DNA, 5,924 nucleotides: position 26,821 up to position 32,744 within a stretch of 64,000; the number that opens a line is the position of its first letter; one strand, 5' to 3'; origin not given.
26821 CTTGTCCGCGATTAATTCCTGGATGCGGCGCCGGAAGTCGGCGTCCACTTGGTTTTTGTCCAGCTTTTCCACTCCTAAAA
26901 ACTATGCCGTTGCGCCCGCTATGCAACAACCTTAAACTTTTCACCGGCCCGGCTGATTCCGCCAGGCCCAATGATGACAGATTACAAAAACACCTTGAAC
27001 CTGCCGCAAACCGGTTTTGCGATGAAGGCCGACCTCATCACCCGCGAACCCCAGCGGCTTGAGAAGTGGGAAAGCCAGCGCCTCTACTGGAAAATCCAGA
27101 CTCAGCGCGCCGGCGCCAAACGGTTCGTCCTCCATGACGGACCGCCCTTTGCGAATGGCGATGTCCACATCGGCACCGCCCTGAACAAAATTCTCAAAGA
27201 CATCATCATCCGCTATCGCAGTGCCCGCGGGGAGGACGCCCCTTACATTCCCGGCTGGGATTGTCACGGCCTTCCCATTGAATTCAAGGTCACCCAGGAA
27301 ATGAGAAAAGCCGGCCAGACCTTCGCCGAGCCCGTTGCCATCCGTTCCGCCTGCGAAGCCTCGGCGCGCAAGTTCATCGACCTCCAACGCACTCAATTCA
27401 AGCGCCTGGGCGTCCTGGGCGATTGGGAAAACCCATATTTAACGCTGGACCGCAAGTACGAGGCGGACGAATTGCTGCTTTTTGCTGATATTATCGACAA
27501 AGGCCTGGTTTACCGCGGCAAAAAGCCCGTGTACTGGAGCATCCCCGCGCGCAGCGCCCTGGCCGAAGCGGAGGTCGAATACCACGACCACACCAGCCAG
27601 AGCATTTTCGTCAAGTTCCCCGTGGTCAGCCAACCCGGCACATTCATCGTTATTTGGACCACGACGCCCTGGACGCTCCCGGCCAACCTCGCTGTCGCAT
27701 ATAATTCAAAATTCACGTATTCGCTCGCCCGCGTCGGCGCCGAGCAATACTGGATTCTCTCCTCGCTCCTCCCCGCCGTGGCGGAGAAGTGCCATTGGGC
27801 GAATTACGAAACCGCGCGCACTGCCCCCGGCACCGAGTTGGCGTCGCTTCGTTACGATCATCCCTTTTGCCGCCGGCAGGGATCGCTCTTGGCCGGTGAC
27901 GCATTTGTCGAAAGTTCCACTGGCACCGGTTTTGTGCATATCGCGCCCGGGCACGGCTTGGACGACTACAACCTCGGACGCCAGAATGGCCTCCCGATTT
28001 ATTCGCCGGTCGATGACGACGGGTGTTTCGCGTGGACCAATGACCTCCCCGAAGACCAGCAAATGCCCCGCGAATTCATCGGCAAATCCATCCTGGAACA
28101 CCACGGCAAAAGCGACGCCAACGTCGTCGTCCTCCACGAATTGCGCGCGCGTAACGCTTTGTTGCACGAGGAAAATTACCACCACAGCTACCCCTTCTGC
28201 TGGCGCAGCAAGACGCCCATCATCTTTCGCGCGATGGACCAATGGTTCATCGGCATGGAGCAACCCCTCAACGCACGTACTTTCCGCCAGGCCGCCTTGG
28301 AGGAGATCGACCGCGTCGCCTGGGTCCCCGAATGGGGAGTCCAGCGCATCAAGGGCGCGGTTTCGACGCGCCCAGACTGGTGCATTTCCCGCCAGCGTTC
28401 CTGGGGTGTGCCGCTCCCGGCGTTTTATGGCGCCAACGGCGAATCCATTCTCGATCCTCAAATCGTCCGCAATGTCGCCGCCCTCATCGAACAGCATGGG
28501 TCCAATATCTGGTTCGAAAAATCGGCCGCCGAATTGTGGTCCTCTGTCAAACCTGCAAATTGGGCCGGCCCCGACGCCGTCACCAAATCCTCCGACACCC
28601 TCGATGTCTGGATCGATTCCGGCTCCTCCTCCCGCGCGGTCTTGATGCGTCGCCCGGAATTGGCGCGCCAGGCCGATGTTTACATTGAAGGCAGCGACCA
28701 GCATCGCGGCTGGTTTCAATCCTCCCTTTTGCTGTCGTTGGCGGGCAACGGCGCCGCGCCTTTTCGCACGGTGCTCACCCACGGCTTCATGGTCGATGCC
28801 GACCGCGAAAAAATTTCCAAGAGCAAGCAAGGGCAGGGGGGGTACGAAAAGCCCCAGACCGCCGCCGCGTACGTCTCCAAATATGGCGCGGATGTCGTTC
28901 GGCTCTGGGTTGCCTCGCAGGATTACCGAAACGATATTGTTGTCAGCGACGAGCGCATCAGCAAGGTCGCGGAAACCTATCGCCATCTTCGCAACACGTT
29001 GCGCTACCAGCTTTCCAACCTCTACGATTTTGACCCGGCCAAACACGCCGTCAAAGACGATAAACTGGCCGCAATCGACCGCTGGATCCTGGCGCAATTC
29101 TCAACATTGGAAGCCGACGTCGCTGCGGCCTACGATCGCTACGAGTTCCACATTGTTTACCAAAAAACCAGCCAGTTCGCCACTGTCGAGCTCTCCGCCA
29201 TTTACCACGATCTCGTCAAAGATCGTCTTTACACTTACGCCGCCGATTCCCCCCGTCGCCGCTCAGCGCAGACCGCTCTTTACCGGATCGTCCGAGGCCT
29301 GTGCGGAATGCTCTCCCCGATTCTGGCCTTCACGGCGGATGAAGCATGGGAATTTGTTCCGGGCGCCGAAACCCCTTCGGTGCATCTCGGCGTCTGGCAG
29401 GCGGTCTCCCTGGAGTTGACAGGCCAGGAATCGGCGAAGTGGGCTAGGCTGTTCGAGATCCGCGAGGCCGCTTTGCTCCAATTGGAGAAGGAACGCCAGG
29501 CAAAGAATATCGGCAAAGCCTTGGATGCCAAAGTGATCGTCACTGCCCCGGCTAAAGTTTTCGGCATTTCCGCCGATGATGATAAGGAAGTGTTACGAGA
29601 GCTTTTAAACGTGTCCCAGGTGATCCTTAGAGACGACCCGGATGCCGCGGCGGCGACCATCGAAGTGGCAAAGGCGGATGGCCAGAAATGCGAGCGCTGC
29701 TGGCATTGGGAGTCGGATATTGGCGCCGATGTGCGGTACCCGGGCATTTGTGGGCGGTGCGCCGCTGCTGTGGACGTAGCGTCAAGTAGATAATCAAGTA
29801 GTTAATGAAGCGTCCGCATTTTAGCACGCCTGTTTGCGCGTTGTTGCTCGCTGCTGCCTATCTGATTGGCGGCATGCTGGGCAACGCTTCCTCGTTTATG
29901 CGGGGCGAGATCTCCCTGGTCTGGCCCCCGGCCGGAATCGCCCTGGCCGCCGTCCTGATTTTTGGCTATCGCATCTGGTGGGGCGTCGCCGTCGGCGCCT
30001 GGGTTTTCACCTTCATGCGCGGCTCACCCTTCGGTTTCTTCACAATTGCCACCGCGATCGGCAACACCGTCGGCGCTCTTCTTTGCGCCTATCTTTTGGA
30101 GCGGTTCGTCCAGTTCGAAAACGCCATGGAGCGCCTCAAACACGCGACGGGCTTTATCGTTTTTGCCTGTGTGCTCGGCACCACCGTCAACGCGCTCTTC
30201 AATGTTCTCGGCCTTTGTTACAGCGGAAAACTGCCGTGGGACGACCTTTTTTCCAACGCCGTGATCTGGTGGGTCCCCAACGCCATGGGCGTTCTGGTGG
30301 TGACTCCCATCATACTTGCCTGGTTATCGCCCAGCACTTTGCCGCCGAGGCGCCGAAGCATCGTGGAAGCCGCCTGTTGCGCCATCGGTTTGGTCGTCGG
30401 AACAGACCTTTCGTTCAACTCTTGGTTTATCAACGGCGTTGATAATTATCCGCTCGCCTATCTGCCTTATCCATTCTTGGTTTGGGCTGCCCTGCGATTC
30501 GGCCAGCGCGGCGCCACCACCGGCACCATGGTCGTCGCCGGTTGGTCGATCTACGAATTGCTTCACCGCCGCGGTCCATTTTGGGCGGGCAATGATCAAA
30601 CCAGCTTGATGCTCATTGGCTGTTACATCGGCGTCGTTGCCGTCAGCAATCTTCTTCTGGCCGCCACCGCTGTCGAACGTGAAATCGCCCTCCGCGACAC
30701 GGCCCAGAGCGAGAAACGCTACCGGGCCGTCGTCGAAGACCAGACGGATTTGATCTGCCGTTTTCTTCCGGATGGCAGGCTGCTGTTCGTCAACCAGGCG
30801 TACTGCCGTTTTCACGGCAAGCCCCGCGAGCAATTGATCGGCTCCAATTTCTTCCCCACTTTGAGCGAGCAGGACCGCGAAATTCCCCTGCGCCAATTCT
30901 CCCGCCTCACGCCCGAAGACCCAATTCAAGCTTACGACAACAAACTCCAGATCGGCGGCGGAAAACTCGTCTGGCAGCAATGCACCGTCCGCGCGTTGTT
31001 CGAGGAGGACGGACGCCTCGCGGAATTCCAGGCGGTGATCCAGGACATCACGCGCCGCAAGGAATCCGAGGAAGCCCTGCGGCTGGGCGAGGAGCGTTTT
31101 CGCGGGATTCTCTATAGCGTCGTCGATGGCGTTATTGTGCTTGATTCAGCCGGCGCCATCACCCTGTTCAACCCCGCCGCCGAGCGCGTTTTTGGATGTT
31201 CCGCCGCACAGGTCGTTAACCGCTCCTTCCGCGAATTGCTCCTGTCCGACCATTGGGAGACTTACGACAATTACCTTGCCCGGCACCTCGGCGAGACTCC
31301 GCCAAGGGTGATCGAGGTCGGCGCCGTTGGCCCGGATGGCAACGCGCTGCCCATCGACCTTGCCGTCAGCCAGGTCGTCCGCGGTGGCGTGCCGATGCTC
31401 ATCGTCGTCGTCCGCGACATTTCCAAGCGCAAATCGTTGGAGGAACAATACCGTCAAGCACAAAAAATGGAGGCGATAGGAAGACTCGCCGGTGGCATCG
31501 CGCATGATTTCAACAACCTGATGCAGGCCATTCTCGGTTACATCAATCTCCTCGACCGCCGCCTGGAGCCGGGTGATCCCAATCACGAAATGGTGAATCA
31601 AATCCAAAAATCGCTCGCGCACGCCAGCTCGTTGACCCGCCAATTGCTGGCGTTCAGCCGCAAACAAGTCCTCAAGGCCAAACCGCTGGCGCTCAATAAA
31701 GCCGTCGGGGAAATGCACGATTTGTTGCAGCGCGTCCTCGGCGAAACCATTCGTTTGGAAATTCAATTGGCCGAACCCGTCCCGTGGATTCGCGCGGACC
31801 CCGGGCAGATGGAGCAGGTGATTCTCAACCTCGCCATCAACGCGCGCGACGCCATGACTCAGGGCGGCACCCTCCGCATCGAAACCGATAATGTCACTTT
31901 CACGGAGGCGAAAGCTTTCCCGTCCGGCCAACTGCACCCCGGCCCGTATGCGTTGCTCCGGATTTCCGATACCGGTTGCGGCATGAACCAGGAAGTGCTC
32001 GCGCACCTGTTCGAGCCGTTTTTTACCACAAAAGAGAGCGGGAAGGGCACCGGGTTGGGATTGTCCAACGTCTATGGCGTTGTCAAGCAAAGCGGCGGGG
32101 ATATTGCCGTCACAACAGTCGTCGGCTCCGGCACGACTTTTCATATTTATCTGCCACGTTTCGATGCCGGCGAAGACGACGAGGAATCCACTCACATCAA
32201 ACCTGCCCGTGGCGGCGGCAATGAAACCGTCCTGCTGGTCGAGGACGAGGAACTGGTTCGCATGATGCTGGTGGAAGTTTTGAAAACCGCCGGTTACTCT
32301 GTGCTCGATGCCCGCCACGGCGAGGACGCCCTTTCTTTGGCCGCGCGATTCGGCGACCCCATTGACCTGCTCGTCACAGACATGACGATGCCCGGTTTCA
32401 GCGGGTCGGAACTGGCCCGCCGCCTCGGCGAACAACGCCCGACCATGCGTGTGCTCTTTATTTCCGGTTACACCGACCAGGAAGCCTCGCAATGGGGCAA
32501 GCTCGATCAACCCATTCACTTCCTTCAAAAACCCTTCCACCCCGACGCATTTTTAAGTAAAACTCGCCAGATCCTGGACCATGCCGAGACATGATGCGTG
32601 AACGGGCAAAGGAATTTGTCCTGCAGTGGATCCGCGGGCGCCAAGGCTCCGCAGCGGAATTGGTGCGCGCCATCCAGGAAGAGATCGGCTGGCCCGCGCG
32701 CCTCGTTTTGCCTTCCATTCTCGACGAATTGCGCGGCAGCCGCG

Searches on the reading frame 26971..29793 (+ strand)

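Call 7: search_protein_families(library=pfam, proteins=[window:26971-29793:+], max_evalue=0.001)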
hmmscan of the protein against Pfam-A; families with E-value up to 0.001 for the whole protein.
window:26971-29793:+ (940 aa): 4 families
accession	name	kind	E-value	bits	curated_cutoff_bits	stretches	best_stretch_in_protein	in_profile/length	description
PF00133.28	tRNA-synt_1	-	3.2e-116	388.9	22.7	1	29-658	2-413/414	tRNA synthetases class I (I, L, M and V)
PF08264.19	Anticodon_1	-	9.8e-27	94.1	25.1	1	703-856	1-147/148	Anticodon-binding domain of tRNA ligase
PF09334.17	tRNA-synt_1g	-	3.8e-12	46.1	20.1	1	59-116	8-65/391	tRNA synthetases class I (M)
PF06827.20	zf-FPG_IleRS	-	7.5e-08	32.5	21.3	1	904-931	1-28/30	Zinc finger found in FPG and IleRS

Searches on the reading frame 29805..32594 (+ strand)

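Call 7: search_protein_families(library=pfam, proteins=[window:29805-32594:+], max_evalue=0.001)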
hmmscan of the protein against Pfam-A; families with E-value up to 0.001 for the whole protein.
window:29805-32594:+ (929 aa): 10 families
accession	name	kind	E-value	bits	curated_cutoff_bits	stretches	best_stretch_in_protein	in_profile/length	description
PF05231.19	MASE1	-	4.5e-41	141.3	29.8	1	13-292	5-298/299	MASE1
PF00989.32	PAS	-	1.8e-25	89.6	22.6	2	430-539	1-113/113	PAS fold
PF08448.16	PAS_4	-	1e-22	80.9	23.1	2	313-420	4-110/110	PAS fold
PF13426.13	PAS_9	-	2.9e-21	76.1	27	2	322-416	9-102/103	PAS domain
PF02518.31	HATPase_c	-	4.7e-21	75.7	26.4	1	665-785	2-109/111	Histidine kinase-, DNA gyrase B-, and HSP90-like ATPase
PF00072.30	Response_reg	-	7.9e-18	65.1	30.2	1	809-919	1-109/111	Response regulator receiver domain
PF13188.13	PAS_8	-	5.7e-14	51.9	21.8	2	430-487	1-55/65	PAS domain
PF00512.31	HisKA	-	7.6e-09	35.9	26.9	1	559-621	3-64/66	His Kinase A (phospho-acceptor) domain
PF24820.1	Diguanyl_cycl_sensor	-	5.5e-07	29.9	28.1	1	439-538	5-109/109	Diguanylate cyclase-like sensor domain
PF08447.18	PAS_3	-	0.00052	20.7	25.6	0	327-411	2-88/89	PAS fold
